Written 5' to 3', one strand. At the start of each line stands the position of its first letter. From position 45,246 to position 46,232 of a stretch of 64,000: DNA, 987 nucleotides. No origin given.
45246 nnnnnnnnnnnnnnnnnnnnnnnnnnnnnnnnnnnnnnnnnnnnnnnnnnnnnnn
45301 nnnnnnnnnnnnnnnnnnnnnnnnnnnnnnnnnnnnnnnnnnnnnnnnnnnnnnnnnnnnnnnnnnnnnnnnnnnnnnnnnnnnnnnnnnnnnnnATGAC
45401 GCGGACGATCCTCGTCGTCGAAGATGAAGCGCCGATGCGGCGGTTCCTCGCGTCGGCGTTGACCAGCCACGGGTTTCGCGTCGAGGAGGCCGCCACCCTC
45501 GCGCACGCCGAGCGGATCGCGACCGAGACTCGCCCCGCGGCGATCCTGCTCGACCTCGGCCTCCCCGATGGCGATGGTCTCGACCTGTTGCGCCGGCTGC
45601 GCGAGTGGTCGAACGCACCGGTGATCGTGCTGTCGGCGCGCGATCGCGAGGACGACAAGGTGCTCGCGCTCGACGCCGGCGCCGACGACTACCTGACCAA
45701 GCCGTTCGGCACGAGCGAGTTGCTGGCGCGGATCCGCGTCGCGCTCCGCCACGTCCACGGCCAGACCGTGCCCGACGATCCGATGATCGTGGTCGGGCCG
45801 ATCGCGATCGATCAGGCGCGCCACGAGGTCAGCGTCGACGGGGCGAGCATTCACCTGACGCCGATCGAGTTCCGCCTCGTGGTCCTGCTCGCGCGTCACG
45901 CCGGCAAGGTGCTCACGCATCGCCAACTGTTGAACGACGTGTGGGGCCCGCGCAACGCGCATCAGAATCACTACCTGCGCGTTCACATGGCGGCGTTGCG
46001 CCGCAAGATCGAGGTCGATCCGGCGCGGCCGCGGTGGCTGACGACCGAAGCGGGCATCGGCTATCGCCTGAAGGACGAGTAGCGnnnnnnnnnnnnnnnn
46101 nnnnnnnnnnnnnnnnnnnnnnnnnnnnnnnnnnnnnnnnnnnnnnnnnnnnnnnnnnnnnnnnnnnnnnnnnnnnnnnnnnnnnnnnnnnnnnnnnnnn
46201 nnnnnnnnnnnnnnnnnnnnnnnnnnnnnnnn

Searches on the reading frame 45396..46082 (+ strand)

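Call 9: search_protein_families(library=pfam, proteins=[window:45396-46082:+])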
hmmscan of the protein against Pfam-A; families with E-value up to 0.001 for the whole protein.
window:45396-46082:+ (228 aa): 2 families
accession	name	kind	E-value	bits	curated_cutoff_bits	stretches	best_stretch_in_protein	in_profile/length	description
PF00072.30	Response_reg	-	8.7e-28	97.2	30.2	1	5-114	1-111/111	Response regulator receiver domain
PF00486.34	Trans_reg_C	-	1.3e-21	76.9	26.2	1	150-225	2-77/77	Transcriptional regulatory protein, C terminal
